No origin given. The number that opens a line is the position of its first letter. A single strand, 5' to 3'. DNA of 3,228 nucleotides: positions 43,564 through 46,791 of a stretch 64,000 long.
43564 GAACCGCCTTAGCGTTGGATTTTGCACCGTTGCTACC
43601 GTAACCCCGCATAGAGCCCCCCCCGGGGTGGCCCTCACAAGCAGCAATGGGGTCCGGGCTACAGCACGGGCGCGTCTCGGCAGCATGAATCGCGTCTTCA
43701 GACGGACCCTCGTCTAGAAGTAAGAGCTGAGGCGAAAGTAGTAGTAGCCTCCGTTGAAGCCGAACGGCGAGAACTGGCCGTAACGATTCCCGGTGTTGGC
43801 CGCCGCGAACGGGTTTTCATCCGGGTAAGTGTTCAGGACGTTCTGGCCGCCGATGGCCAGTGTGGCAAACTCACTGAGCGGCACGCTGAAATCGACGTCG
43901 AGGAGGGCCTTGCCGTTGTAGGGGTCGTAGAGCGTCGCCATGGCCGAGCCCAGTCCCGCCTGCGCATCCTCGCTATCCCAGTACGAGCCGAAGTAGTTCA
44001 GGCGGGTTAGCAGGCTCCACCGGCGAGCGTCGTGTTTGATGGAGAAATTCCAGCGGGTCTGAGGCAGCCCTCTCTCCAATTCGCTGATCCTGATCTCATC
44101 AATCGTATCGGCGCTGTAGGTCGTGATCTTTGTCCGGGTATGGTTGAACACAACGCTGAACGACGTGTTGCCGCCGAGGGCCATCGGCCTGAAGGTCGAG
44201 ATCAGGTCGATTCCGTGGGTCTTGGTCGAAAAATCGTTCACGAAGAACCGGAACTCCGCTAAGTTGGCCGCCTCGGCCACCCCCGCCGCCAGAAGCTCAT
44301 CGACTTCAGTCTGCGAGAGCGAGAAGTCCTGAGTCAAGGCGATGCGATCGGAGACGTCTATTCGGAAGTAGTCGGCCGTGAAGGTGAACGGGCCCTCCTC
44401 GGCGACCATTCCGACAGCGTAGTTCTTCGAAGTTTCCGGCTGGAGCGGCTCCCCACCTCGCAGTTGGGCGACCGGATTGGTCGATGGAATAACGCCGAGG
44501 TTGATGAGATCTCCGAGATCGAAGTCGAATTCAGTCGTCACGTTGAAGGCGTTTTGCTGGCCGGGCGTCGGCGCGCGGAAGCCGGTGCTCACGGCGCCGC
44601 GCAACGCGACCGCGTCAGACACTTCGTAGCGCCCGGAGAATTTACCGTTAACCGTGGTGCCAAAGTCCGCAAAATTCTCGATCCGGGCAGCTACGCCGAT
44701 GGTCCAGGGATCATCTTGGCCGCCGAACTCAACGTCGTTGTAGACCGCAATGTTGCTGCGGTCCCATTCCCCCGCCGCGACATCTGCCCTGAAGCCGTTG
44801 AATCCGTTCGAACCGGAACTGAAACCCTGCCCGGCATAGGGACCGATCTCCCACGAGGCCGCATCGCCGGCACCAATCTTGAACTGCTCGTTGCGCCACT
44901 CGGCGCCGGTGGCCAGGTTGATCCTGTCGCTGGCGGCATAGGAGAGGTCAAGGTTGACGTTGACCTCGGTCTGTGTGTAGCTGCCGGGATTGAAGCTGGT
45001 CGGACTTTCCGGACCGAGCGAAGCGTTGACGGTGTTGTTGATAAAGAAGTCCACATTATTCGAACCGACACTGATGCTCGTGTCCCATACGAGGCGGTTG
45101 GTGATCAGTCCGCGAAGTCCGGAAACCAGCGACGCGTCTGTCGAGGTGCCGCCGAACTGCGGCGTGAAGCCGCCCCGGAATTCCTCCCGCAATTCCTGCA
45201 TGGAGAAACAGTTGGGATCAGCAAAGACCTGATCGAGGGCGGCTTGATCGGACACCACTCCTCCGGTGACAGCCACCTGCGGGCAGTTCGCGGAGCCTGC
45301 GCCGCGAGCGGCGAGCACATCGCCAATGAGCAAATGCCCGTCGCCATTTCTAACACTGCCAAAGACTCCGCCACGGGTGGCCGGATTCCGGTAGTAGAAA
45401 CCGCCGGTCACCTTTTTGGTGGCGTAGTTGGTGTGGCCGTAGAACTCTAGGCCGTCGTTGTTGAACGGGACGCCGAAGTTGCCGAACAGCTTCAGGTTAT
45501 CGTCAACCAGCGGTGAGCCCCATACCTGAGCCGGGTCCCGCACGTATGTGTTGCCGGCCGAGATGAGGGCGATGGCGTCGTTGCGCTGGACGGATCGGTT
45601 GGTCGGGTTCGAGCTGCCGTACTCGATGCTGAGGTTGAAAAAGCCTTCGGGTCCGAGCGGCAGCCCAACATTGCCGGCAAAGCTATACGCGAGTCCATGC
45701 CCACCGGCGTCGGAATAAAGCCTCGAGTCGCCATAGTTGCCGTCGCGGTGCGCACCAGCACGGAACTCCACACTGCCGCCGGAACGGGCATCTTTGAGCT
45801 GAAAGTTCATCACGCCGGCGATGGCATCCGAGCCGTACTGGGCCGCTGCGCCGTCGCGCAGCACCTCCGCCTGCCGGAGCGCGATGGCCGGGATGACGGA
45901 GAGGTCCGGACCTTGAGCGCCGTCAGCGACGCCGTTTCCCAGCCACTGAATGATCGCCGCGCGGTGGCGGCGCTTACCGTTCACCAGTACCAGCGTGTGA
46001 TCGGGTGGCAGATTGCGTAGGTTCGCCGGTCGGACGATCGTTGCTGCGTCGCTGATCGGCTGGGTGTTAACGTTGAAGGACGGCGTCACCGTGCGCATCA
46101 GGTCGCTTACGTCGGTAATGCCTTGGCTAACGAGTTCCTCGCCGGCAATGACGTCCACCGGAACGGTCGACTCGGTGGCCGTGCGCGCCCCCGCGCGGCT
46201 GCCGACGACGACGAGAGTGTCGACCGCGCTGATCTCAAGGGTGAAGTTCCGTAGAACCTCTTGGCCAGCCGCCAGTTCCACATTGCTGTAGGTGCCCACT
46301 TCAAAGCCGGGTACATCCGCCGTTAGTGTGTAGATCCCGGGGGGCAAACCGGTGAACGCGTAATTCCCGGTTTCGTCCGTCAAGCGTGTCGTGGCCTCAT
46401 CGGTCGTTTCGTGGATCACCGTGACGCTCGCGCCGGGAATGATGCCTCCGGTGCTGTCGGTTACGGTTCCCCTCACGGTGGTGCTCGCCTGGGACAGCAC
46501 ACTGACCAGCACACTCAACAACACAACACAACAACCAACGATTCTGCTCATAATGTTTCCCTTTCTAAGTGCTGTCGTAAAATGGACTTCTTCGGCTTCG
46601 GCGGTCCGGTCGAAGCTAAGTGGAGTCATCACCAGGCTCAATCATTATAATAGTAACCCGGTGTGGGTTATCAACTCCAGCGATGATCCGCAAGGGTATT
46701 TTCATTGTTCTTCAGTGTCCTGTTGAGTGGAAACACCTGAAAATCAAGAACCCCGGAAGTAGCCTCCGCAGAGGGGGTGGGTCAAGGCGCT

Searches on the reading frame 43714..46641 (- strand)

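Call 34: search_protein_families(library=pfam, proteins=[window:43714-46641:-], max_evalue=0.001)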
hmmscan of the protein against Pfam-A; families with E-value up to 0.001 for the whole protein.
window:43714-46641:- (975 aa): 6 families
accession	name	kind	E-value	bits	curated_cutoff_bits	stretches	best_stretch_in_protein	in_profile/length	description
PF00593.30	TonB_dep_Rec_b-barrel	-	2.5e-25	90.7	27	1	505-935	63-436/436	TonB dependent receptor-like, beta-barrel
PF13620.12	CarboxypepD_reg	-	1.2e-20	74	32.3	1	55-136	1-82/82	Carboxypeptidase regulatory-like domain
PF07715.20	Plug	-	4.1e-16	59.9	23.9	1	156-277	3-107/107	TonB-dependent Receptor Plug Domain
PF13715.12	CarbopepD_reg_2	-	1.3e-07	32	32.2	1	56-140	1-81/88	CarboxypepD_reg-like domain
PF17210.9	SdrD_B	-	3.4e-06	27.7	29.7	1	63-112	19-68/112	SdrD B-like domain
PF17802.7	SpaA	-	0.00029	21.4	23.1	1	59-107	6-57/91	Prealbumin-like fold domain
